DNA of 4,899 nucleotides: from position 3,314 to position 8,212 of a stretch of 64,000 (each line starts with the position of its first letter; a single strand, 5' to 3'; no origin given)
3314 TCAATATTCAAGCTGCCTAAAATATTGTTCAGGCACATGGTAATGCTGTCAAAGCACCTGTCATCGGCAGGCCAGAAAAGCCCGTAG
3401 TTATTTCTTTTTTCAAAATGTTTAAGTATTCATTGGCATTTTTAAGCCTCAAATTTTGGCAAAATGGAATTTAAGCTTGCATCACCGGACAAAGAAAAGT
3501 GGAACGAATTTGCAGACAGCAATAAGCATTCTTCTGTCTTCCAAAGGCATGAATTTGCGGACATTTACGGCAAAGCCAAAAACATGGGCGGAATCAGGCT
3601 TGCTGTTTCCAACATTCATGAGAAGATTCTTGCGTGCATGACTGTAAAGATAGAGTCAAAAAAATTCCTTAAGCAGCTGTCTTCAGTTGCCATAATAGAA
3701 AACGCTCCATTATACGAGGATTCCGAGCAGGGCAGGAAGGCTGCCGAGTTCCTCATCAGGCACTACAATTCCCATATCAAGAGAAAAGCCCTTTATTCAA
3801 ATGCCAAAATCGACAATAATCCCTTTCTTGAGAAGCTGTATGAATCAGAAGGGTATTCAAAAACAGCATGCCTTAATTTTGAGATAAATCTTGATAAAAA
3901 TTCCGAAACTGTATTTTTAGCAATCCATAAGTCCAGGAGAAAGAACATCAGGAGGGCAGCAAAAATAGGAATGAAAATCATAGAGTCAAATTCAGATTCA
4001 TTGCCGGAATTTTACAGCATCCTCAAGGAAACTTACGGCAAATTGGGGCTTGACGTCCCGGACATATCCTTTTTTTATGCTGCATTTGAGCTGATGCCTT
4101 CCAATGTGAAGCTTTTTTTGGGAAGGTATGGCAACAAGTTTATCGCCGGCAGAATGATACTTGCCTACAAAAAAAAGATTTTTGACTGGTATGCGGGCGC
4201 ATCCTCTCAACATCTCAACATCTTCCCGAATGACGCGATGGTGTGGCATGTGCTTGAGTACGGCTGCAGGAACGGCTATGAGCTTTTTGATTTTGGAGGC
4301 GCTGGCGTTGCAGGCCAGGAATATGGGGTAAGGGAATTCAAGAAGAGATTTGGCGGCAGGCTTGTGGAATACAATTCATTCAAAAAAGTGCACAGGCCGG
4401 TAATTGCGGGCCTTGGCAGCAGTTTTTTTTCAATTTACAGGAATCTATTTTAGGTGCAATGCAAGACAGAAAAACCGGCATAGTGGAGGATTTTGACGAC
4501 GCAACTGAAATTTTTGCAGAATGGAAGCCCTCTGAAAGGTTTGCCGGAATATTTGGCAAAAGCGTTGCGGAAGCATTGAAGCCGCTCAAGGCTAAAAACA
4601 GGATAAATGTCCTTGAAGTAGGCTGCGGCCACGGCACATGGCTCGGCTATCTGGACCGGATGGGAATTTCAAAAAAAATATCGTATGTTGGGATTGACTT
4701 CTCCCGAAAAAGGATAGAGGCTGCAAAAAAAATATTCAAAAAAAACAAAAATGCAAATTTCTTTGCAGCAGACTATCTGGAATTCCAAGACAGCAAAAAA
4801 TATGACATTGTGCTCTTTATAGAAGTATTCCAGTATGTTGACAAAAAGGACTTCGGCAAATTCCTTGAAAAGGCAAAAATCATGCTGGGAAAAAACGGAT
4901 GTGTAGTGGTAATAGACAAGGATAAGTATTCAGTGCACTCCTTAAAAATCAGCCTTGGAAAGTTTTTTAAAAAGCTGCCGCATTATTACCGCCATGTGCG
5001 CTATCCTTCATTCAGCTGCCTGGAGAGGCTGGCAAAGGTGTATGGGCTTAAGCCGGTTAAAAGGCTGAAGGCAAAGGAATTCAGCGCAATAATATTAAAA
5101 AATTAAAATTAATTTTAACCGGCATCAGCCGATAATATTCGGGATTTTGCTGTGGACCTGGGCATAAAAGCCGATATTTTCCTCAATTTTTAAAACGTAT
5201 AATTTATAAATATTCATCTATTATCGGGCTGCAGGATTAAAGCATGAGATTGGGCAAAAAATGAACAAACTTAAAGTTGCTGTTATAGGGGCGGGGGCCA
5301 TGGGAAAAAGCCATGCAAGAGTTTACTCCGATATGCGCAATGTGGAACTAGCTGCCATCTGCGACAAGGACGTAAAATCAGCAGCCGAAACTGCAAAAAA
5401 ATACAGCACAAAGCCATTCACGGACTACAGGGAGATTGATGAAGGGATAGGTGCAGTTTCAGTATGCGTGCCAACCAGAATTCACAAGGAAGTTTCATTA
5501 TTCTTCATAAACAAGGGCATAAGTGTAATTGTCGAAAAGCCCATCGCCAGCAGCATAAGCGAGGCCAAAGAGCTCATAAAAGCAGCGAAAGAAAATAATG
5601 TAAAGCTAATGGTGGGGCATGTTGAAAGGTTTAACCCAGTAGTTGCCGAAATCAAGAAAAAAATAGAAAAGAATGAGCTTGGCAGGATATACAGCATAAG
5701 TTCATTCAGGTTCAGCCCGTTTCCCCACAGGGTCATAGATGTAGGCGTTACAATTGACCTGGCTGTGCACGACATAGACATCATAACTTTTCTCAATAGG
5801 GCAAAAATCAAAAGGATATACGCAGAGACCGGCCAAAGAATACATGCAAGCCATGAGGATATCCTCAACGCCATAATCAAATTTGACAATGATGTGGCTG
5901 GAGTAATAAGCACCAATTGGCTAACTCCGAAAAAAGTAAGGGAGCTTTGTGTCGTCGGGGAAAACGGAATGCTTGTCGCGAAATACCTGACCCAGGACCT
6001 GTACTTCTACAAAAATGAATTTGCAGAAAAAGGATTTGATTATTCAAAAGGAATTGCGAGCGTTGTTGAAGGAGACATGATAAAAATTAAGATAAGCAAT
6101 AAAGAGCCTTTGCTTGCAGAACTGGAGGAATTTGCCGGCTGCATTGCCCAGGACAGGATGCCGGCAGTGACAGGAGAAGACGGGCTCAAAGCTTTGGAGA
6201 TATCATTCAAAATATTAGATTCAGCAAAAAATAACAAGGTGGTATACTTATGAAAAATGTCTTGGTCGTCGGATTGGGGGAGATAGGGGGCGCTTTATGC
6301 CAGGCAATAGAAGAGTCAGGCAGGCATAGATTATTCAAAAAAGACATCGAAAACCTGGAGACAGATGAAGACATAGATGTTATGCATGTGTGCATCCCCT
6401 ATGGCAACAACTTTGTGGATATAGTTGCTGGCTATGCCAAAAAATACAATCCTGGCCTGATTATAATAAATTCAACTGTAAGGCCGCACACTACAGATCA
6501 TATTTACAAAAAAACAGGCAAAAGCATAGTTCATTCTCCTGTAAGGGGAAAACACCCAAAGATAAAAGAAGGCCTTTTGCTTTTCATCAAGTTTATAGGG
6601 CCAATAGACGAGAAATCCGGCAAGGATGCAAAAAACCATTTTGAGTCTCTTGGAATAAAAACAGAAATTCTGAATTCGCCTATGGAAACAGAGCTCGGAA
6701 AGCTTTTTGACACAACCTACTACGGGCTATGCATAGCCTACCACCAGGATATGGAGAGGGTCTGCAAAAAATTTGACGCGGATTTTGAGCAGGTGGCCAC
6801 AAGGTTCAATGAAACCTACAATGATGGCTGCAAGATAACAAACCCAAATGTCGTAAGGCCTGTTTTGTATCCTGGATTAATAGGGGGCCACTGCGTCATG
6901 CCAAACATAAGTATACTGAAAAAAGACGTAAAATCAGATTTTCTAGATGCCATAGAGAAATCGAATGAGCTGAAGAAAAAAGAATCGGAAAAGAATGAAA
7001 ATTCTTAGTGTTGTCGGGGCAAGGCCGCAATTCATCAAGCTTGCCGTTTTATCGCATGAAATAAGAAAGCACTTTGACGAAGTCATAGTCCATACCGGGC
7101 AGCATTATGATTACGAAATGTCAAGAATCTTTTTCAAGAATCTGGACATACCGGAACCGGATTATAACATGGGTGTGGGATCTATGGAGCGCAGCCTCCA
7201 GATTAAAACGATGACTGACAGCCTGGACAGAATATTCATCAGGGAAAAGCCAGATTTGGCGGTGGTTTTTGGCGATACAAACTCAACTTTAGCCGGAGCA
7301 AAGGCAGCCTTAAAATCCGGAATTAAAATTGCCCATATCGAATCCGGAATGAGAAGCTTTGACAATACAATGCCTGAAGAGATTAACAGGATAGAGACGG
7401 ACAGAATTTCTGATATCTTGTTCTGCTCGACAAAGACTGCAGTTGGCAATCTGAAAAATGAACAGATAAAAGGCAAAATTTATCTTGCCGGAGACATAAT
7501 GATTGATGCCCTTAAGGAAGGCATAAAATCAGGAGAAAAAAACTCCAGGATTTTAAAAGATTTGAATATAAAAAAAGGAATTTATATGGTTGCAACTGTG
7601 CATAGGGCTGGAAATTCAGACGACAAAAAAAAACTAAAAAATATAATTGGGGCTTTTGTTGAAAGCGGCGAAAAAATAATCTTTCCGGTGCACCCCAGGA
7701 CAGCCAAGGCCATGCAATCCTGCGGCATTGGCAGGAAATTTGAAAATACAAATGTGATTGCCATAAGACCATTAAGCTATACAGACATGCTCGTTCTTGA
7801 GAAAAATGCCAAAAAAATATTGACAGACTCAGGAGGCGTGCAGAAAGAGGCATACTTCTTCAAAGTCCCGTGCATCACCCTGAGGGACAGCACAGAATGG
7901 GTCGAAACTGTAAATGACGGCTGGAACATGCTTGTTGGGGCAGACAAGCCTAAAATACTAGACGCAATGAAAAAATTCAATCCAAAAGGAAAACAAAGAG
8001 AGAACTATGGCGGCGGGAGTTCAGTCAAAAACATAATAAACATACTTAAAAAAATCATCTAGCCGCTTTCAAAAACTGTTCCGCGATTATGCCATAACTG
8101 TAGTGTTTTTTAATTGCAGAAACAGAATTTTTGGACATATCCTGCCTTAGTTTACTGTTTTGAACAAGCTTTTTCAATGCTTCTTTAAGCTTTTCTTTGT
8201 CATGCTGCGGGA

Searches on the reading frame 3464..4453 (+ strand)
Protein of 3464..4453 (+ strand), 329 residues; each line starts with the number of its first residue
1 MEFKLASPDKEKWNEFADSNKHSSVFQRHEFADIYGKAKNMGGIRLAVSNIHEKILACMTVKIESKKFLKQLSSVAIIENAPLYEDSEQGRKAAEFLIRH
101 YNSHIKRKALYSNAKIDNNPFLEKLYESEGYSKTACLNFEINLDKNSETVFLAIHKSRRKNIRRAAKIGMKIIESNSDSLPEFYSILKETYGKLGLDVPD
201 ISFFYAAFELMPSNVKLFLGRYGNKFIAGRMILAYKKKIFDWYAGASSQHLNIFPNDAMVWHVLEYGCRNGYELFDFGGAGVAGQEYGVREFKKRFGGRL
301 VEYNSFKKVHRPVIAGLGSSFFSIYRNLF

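Call 8: search_protein_families(library=pfam, proteins=[window:3464-4453:+], max_evalue=0.001)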
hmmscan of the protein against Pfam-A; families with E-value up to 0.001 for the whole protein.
window:3464-4453:+ (329 aa): 3 families
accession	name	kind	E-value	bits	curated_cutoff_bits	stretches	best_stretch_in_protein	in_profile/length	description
PF02388.22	FemAB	-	8e-17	61.6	24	2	130-219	143-235/406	FemAB family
PF13480.13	Acetyltransf_6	-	3.3e-10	40.7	22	1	157-284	2-137/143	Acetyltransferase (GNAT) domain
PF04339.18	FemAB_like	-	7e-06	25.9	27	1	90-281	113-315/369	Peptidogalycan biosysnthesis/recognition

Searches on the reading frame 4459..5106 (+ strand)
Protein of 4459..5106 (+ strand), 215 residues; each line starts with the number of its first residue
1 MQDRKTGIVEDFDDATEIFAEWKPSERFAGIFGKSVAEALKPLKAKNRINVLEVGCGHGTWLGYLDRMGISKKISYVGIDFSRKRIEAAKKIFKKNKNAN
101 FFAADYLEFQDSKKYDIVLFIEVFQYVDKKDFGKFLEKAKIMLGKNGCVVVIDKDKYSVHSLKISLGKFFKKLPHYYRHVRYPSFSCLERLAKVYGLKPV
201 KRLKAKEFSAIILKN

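Call 8: search_protein_families(library=pfam, proteins=[window:4459-5106:+], max_evalue=0.001)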
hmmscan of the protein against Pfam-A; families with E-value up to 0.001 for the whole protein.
window:4459-5106:+ (215 aa): 10 families
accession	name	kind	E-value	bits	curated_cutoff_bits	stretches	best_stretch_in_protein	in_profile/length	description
PF13489.12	Methyltransf_23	-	6.1e-16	59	27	1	37-200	14-162/164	Methyltransferase domain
PF13649.12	Methyltransf_25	-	2.4e-15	57.4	27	1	51-147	1-97/97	Methyltransferase domain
PF08242.18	Methyltransf_12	-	1.3e-13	51.9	30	1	52-148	1-97/98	Methyltransferase domain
PF13847.12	Methyltransf_31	-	4.9e-13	49.4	27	1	47-155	3-113/145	Methyltransferase domain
PF08241.18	Methyltransf_11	-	4.9e-12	46.8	21.2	1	52-150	1-94/95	Methyltransferase domain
PF02353.26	CMAS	-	2.1e-09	37.5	27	1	39-151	54-164/273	Mycolic acid cyclopropane synthetase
PF05175.20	MTS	-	3e-07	30.7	23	1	41-173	25-157/170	Methyltransferase small domain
PF03291.22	mRNA_G-N7_MeTrfase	-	9.9e-06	25.3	26.6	1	44-107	57-122/315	mRNA (guanine-N(7))-methyltransferase domain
PF05401.17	NodS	-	0.00034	21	24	1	46-130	42-122/201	Nodulation protein S (NodS)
PF05891.18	Methyltransf_PK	-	0.00092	19.2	27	0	71-153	75-161/218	AdoMet dependent proline di-methyltransferase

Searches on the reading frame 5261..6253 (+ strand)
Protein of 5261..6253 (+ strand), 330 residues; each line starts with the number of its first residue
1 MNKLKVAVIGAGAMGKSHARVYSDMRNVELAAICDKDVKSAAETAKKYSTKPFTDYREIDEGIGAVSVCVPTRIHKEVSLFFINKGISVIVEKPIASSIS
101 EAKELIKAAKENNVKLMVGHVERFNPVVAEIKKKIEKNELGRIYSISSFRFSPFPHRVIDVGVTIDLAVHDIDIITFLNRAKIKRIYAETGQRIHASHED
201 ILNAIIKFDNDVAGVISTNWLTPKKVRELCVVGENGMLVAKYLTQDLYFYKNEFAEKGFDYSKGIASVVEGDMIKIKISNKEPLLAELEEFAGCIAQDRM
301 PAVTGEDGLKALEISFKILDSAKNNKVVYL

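Call 8: search_protein_families(library=pfam, proteins=[window:5261-6253:+], max_evalue=0.001)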
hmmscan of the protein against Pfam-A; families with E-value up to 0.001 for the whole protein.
window:5261-6253:+ (330 aa): 5 families
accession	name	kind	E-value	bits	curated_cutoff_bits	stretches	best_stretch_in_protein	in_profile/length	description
PF01408.29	GFO_IDH_MocA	-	6.7e-30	104.7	24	1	4-120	1-120/120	Oxidoreductase family, NAD-binding Rossmann fold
PF22725.1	GFO_IDH_MocA_C3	-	7.5e-17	61.9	27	1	129-238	2-123/124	GFO/IDH/MocA C-terminal domain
PF02894.22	GFO_IDH_MocA_C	-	2.2e-14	54.2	22.9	1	132-328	1-216/218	Oxidoreductase family, C-terminal alpha/beta domain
PF03807.23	F420_oxidored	-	0.00062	20.8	21.6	0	5-78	1-75/94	NADP oxidoreductase coenzyme F420-dependent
PF02737.24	3HCDH_N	-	0.00095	19.6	22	0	5-48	1-45/180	3-hydroxyacyl-CoA dehydrogenase, NAD binding domain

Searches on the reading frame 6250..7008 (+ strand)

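Call 8: search_protein_families(library=pfam, proteins=[window:6250-7008:+], max_evalue=0.001)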
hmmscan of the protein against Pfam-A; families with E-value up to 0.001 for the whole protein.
window:6250-7008:+ (252 aa): 1 family
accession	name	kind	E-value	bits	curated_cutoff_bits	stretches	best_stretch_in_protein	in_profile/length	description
PF00984.24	UDPG_MGDP_dh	-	4.8e-08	33.4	25.4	1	147-239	3-92/94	UDP-glucose/GDP-mannose dehydrogenase family, central domain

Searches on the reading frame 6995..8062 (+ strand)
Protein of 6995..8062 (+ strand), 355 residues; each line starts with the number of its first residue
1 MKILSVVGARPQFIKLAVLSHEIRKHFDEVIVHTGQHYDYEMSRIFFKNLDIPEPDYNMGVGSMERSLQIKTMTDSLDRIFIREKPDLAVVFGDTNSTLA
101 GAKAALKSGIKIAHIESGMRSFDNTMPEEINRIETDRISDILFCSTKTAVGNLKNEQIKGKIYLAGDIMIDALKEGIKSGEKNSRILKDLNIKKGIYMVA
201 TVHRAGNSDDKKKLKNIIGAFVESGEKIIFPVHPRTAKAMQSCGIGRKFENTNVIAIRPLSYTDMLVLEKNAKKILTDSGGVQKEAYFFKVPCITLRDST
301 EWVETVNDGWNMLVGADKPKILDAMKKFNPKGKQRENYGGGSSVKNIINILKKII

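Call 8: search_protein_families(library=pfam, proteins=[window:6995-8062:+], max_evalue=0.001)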
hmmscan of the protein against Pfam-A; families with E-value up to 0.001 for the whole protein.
window:6995-8062:+ (355 aa): 1 family
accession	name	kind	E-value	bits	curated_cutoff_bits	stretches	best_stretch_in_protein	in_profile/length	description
PF02350.25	Epimerase_2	-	4.8e-97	325.4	30.6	1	24-352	4-347/347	UDP-N-acetylglucosamine 2-epimerase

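Call 44: search_protein_families(library=ncbifam, proteins=[window:6995-8062:+], max_evalue=0.00001)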
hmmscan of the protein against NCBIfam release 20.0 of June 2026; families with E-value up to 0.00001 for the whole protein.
window:6995-8062:+ (355 aa): 2 families
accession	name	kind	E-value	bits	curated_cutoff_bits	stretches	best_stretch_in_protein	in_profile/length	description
TIGR00236.1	wecB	equivalog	1.1e-89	301.2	210.15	1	1-353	1-364/366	non-hydrolyzing UDP-N-acetylglucosamine 2-epimerase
TIGR03568.1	NeuC_NnaA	equivalog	3.9e-18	65.5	235.9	1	2-351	2-365/365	UDP-N-acetylglucosamine 2-epimerase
